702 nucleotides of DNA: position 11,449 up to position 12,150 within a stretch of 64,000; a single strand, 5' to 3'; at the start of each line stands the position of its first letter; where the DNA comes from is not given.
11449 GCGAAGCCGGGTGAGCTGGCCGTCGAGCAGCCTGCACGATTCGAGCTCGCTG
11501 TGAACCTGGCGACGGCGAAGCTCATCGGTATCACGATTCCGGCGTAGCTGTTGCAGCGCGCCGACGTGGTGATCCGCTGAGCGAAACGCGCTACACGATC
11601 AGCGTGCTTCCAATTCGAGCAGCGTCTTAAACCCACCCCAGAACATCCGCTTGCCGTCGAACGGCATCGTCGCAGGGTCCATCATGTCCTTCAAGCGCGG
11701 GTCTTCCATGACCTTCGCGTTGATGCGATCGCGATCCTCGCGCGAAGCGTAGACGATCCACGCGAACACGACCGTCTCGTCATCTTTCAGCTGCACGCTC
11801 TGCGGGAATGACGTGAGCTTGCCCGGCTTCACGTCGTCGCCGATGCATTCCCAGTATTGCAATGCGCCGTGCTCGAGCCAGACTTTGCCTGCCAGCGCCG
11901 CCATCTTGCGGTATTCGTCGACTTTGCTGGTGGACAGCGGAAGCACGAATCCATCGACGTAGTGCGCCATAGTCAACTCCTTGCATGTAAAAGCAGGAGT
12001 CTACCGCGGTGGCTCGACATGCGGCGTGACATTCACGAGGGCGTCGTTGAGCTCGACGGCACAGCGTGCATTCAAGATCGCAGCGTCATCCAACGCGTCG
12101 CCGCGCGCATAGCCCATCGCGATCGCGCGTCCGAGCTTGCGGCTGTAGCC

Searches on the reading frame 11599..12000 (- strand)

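Call 7: search_protein_families(library=pfam, proteins=[window:11599-12000:-], max_evalue=0.00001)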
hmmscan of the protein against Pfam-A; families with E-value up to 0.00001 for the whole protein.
window:11599-12000:- (133 aa): 1 family
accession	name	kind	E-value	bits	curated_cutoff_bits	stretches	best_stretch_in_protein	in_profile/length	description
PF07237.17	DUF1428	-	3.2e-42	143.4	27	1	13-116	1-102/102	Protein of unknown function (DUF1428)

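Call 62: search_protein_families(library=ncbifam, proteins=[window:11599-11976:-], max_evalue=1e-8)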
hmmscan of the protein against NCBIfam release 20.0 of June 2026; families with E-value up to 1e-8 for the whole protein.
window:11599-11976:- (125 aa): 0 families
